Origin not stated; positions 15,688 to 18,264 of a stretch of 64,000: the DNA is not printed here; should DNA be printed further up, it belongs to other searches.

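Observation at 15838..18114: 758-aa multidomain protein with C-terminal APH/choline-kinase-like catalytic core inside the glycan locus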

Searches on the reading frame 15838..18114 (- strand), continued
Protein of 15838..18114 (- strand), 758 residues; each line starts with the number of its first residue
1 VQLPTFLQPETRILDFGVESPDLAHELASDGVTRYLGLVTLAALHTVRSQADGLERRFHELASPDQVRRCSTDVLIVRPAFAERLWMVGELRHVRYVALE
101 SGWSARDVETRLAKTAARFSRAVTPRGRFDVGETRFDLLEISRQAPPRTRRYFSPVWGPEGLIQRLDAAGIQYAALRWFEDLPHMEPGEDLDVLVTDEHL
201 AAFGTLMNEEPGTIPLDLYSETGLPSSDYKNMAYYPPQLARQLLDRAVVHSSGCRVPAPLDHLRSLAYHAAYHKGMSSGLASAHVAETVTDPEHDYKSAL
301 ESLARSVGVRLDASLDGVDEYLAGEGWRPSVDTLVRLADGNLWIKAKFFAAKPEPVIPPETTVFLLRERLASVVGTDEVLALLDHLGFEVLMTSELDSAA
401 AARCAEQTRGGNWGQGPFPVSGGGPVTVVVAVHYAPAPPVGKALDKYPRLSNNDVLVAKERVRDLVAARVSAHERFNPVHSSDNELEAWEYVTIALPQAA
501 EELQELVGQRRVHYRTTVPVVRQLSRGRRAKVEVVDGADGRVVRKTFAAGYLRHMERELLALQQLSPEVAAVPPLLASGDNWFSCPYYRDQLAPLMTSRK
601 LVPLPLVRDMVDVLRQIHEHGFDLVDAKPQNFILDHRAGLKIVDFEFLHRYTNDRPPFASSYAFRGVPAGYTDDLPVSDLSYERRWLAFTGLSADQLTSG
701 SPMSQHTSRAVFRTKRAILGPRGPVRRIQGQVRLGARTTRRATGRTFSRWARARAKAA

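Call 21: search_protein_families(library=pfam, proteins=[L013:12606-15044:+, L036:12306-16709:-, L034:230-1645:-, L033:2487-3350:+, L009:15103-16302:-, L072:7160-8449:+, L076:12116-13390:-, L017:7083-9113:+, L029:8624-9790:+, L030:12189-13073:+], max_evalue=0.001)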
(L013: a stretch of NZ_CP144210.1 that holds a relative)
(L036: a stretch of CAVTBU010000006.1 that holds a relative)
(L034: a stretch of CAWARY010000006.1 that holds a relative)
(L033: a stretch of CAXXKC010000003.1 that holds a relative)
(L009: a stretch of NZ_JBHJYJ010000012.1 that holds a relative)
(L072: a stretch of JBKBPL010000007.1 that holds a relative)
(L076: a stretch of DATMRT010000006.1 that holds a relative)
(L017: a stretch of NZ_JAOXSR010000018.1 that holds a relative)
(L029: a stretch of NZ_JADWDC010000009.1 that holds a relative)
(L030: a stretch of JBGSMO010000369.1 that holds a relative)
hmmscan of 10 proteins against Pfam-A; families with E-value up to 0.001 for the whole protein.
L013:12606-15044:+ (812 aa): 4 families
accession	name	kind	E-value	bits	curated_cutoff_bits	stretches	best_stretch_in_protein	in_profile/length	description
PF00535.33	Glycos_transf_2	-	7.5e-19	68.7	23.3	1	521-649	1-131/168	Glycosyl transferase family 2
PF13641.12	Glyco_tranf_2_3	-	3.6e-10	40.7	27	1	520-733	3-226/230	Glycosyltransferase like family 2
PF13632.12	Glyco_trans_2_3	-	0.00047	20.5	27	1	656-761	61-153/198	Glycosyl transferase family group 2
PF10111.15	Glyco_tranf_2_2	-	0.00079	19.4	27.3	0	522-608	2-94/276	Glycosyltransferase like family 2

L036:12306-16709:- (1467 aa): 10 families
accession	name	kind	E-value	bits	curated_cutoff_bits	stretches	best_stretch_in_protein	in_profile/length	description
PF13385.13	Laminin_G_3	-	2.2e-89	297.7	27.6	3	1302-1456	2-151/151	Concanavalin A-like lectin/glucanases superfamily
PF22352.2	K319L-like_PKD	-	1.9e-38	130.8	27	4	461-543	1-84/84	K319L-like, PKD domain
PF02210.31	Laminin_G_2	-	8.2e-18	65.5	22.9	1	729-812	16-97/126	Laminin G domain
PF00801.26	PKD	-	4.7e-16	59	23.5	2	460-543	5-80/80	PKD domain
PF18911.6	PKD_4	-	5.7e-16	58.8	27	1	454-543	1-83/85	PKD domain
PF10105.14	DUF2344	-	1e-08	35.7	23.8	0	823-853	16-46/176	Uncharacterized protein conserved in bacteria (DUF2344)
PF18981.6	InlK_D3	-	9.4e-08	32.5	25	0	512-544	42-74/75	Internalin K domain (D3/D4)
PF00354.24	Pentaxin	-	2e-07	31.4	25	0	1381-1462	83-170/194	Pentaxin family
PF06439.18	3keto-disac_hyd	-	1.4e-06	28.9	26.8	0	720-794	71-149/187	3-keto-disaccharide hydrolase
PF19410.4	DUF5980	-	0.00024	21.9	27.1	0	510-545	60-95/97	Family of unknown function (DUF5980)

L034:230-1645:- (471 aa): 5 families
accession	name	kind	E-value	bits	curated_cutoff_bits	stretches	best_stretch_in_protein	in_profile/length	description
PF03721.20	UDPG_MGDP_dh_N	-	5.4e-54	183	27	1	31-210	2-181/187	UDP-glucose/GDP-mannose dehydrogenase family, NAD binding domain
PF00984.24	UDPG_MGDP_dh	-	1.3e-34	118.6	25.4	1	242-333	2-93/94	UDP-glucose/GDP-mannose dehydrogenase family, central domain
PF03720.21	UDPG_MGDP_dh_C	-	7.5e-31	107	30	1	356-454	1-101/103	UDP-glucose/GDP-mannose dehydrogenase family, UDP binding domain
PF03807.23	F420_oxidored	-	1.3e-07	32.5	21.6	0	31-115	1-68/94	NADP oxidoreductase coenzyme F420-dependent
PF03446.21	NAD_binding_2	-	2.5e-05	24.8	21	0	32-154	2-97/161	NAD binding domain of 6-phosphogluconate dehydrogenase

L033:2487-3350:+ (287 aa): 2 families
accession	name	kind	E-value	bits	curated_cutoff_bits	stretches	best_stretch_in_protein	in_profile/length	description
PF00535.33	Glycos_transf_2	-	5.1e-18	66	23.3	1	6-151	1-155/168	Glycosyl transferase family 2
PF13704.12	Glyco_tranf_2_4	-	0.00013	22.8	27.5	1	12-86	1-82/98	Glycosyl transferase family 2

L009:15103-16302:- (399 aa): 5 families
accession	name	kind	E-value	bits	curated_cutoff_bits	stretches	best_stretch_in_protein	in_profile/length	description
PF13692.12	Glyco_trans_1_4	-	4e-27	95.7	27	1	219-362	3-141/142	Glycosyl transferases group 1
PF00534.26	Glycos_transf_1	-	1.6e-26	93.4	26.4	1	215-376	13-171/172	Glycosyl transferases group 1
PF20706.3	GT4-conflict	-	8.2e-19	68.3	26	1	159-384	137-379/385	Family 4 Glycosyltransferase in conflict systems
PF13439.12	Glyco_transf_4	-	9.3e-07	29.5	28.5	1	79-205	41-169/170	Glycosyltransferase Family 4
PF13524.12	Glyco_trans_1_2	-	4.3e-05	23.9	25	1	239-390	6-142/144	Glycosyl transferase-like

L072:7160-8449:+ (429 aa): 1 family
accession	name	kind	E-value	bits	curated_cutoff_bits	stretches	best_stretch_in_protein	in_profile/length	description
PF01832.25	Glucosaminidase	-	2.2e-05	25.5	30.2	1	68-199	4-117/123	Mannosyl-glycoprotein endo-beta-N-acetylglucosaminidase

L076:12116-13390:- (424 aa): 2 families
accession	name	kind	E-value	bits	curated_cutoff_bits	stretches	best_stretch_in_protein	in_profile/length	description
PF05036.18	SPOR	-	3.4e-13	50.1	21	1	342-423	2-76/76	SPOR domain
PF00515.34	TPR_1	-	0.00013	22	27.8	1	84-113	1-30/34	Tetratricopeptide repeat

L017:7083-9113:+ (676 aa): 8 families
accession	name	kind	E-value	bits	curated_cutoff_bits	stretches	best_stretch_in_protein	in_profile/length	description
PF13692.12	Glyco_trans_1_4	-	5.1e-32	111.5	27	1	200-335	3-140/142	Glycosyl transferases group 1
PF00534.26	Glycos_transf_1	-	1.3e-31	109.9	26.4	1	192-348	9-169/172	Glycosyl transferases group 1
PF13579.12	Glyco_trans_4_4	-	1.7e-12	48.4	29.7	1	20-175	12-158/158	Glycosyl transferase 4-like domain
PF13439.12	Glyco_transf_4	-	2.4e-11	44.4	28.5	1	20-179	13-169/170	Glycosyltransferase Family 4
PF20706.3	GT4-conflict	-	4.8e-08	32.8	26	1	178-306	174-315/385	Family 4 Glycosyltransferase in conflict systems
PF13524.12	Glyco_trans_1_2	-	6.4e-06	26.6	25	1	216-354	5-131/144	Glycosyl transferase-like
PF00535.33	Glycos_transf_2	-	8.8e-06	26.2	23.3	1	400-560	2-165/168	Glycosyl transferase family 2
PF13632.12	Glyco_trans_2_3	-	0.00014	22.2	27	1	473-599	2-122/198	Glycosyl transferase family group 2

L029:8624-9790:+ (388 aa): 5 families
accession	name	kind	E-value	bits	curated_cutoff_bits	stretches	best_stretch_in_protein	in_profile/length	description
PF09314.17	DUF1972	-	1.6e-19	70.6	25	1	5-177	3-186/186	Domain of unknown function (DUF1972)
PF00534.26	Glycos_transf_1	-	2.9e-11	43.6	26.4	1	194-339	14-166/172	Glycosyl transferases group 1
PF13439.12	Glyco_transf_4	-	6.8e-09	36.4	28.5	1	19-173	2-163/170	Glycosyltransferase Family 4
PF13579.12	Glyco_trans_4_4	-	1.5e-07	32.3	29.7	1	19-174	1-157/158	Glycosyl transferase 4-like domain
PF13692.12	Glyco_trans_1_4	-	5.3e-05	23.9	27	1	208-330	15-141/142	Glycosyl transferases group 1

L030:12189-13073:+ (294 aa): 4 families
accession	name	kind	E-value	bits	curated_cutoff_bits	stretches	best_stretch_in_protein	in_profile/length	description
PF00535.33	Glycos_transf_2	-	1.4e-17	64.6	23.3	1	4-102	1-97/168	Glycosyl transferase family 2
PF10111.15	Glyco_tranf_2_2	-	2.4e-08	34.3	27.3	1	6-109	3-107/276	Glycosyltransferase like family 2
PF13641.12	Glyco_tranf_2_3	-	3.4e-07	30.9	27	1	2-103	2-106/230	Glycosyltransferase like family 2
PF02709.20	Glyco_transf_7C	-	5.7e-06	26.3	23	1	185-222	25-63/78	N-terminal domain of galactosyltransferase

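Call 44: search_protein_families(library=pfam, proteins=[L051:11763-12737:+, L064:3351-4403:+, L057:3540-4265:+, L080:7608-8849:+, L031:3660-5441:+, L039:10461-12386:+, L029:15643-16971:+, L036:6275-7333:-, L036:7404-8657:-, L064:7845-8771:-], max_evalue=0.001)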
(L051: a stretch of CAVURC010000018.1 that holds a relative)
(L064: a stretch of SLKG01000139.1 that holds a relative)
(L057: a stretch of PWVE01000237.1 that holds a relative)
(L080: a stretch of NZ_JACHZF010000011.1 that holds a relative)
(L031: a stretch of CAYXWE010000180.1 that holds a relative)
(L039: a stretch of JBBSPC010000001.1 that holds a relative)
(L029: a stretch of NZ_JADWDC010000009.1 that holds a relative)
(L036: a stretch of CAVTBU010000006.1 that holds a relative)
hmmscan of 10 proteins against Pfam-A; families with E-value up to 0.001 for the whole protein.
L051:11763-12737:+ (325 aa): 0 families

L064:3351-4403:+ (351 aa): 1 family
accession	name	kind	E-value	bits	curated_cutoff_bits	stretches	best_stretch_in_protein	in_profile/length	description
PF00294.29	PfkB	-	2.8e-30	106.1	25.8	1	40-319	17-292/302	pfkB family carbohydrate kinase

L057:3540-4265:+ (242 aa): 1 family
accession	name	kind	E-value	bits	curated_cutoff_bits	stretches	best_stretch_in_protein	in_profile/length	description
PF10707.15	YrbL-PhoP_reg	-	2.1e-34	119.2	31.5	1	9-206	2-182/185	PhoP regulatory network protein YrbL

L080:7608-8849:+ (414 aa): 1 family
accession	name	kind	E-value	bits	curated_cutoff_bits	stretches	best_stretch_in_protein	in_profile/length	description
PF04464.20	Glyphos_transf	-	3.9e-35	121.9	22.1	1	26-369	6-330/367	CDP-Glycerol:Poly(glycerophosphate) glycerophosphotransferase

L031:3660-5441:+ (594 aa): 2 families
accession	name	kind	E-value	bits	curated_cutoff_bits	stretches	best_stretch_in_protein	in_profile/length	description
PF00733.27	Asn_synthase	-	6.9e-06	26.4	21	1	216-293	2-82/354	Asparagine synthase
PF13537.11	GATase_7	-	1.8e-05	25.2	25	1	94-142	72-121/123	Glutamine amidotransferase domain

L039:10461-12386:+ (642 aa): 1 family
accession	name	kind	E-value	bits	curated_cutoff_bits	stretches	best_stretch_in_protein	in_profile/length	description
PF00072.30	Response_reg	-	1.1e-25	90.4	30.2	1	4-115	1-110/111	Response regulator receiver domain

L029:15643-16971:+ (443 aa): 3 families
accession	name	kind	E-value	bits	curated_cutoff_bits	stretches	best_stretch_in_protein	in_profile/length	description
PF01943.22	Polysacc_synt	-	1.7e-13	51.1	28.2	1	24-296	8-271/274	Polysaccharide biosynthesis protein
PF01554.23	MatE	-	7.5e-10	39.2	24.9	1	249-396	11-160/161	MatE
PF03023.19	MurJ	-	4e-05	22.8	27.4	1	197-435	162-408/451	Lipid II flippase MurJ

L036:6275-7333:- (352 aa): 1 family
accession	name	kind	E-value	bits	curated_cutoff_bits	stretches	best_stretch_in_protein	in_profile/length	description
PF06283.17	ThuA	-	2.3e-10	41.5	33.4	1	70-311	19-209/209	Trehalose utilisation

L036:7404-8657:- (417 aa): 1 family
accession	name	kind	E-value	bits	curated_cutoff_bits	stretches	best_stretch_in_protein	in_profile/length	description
PF07676.18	PD40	-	2.7e-06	27.6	20.9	0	227-241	12-26/38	WD40-like Beta Propeller Repeat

L064:7845-8771:- (308 aa): 1 family
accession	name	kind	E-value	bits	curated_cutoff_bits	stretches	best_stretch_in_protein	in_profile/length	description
PF00535.33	Glycos_transf_2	-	1.8e-05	25.2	23.3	1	116-180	58-123/168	Glycosyl transferase family 2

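Call 61: find_encoding_contigs(protein=P0107, flank=8000, max_places=2)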
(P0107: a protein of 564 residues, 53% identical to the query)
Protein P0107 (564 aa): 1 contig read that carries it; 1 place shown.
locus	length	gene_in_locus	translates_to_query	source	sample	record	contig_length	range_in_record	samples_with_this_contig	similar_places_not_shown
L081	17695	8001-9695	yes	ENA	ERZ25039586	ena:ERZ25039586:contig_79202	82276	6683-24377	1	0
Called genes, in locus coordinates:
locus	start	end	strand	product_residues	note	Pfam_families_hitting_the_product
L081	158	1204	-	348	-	PF01053:Cys_Met_Meta_PP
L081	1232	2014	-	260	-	PF00106:adh_short, PF08659:KR, PF23441:SDR (weak), PF13561:adh_short_C2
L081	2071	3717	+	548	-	PF19291:TREH_N, PF00723:Glyco_hydro_15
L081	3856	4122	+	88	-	PF06224:AlkZ-like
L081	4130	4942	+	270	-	PF06224:AlkZ-like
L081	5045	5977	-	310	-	PF00535:Glycos_transf_2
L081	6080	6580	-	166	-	PF00005:ABC_tran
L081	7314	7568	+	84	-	-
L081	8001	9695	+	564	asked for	-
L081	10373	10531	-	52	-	PF02397:Bac_transf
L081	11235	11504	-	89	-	-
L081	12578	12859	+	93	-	-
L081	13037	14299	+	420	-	PF24517:CBM96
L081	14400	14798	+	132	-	-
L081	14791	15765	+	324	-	-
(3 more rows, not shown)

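Call 67: search_protein_families(library=pfam, proteins=[L076:13505-15322:-, L071:2198-4558:+, L075:9828-11168:+, L017:4337-6493:-, L006:8143-9945:+, L022:6243-10706:-, L025:14175-15272:-, L006:15465-16379:+, L077:13760-14971:+, L030:4990-6843:+], max_evalue=0.0001)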
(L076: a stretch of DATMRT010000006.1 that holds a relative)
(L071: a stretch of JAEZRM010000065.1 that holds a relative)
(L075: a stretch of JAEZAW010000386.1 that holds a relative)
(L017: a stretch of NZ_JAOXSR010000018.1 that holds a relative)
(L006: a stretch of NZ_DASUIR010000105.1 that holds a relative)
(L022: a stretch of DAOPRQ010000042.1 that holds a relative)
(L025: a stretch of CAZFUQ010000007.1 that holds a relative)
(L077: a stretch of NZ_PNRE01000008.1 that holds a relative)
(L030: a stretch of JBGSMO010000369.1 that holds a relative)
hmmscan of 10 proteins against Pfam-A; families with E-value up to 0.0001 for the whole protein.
L076:13505-15322:- (605 aa): 3 families
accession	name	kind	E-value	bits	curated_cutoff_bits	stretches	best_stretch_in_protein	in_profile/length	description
PF01380.27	SIS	-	2.7e-50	170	25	2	289-413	5-130/131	SIS domain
PF13522.11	GATase_6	-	2.2e-20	73.4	27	1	63-191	9-130/130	Glutamine amidotransferase domain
PF13537.11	GATase_7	-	3.2e-14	53.4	25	1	81-195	10-121/123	Glutamine amidotransferase domain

L071:2198-4558:+ (787 aa): 0 families

L075:9828-11168:+ (447 aa): 0 families

L017:4337-6493:- (718 aa): 0 families

L006:8143-9945:+ (601 aa): 0 families

L022:6243-10706:- (1487 aa): 6 families
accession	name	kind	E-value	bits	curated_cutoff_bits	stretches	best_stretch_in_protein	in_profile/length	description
PF13385.13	Laminin_G_3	-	4.2e-98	326.1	27.6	3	955-1109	1-150/151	Concanavalin A-like lectin/glucanases superfamily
PF07953.20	Toxin_R_bind_N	-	8e-14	52.2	23.8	0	925-1069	5-155/191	Clostridium neurotoxin, N-terminal receptor binding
PF06439.18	3keto-disac_hyd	-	8.2e-11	42.7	26.8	0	746-842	72-168/187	3-keto-disaccharide hydrolase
PF17963.7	Big_9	-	5.1e-08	34.1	23.6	1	575-659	2-88/89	Bacterial Ig domain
PF24558.1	DUF7604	-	5.9e-07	30.4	25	0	702-779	44-127/147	Domain of unknown function (DUF7604)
PF21200.3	Glyco_hydro_39_C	-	1.9e-05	25.3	27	0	1001-1038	28-65/89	Alpha-L-iduronidase C-terminal domain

L025:14175-15272:- (365 aa): 0 families

L006:15465-16379:+ (305 aa): 1 family
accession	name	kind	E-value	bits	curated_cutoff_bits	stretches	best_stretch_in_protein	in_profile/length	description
PF13229.12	Beta_helix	-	8.1e-09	35.7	25.9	1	91-184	13-109/158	Right handed beta helix region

L077:13760-14971:+ (404 aa): 0 families

L030:4990-6843:+ (618 aa): 3 families
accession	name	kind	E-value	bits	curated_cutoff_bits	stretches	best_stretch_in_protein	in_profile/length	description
PF03781.23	FGE-sulfatase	-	4.7e-43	148.1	23.3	1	328-574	4-246/255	Sulfatase-modifying factor enzyme 1-like domain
PF07635.16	PSCyt1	-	1.5e-23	83.6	22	2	88-141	1-59/59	Planctomycete cytochrome C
PF13442.11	Cytochrome_CBB3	-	1.4e-07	32.1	27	0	79-156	5-68/68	Cytochrome C oxidase, cbb3-type, subunit III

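Call 68: search_protein_families(library=padloc, proteins=[window:15841-18114:-], max_evalue=0.01)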
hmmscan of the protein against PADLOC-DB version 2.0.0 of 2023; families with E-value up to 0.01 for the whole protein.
window:15841-18114:- (758 aa): 2 families
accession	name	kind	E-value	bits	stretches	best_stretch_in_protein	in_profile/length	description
PDLC04056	PD-T4-6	-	0.0042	14.2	1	606-646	112-151/415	-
PDLC04042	PD-T4-6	-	0.0079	13.9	0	606-652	114-160/292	-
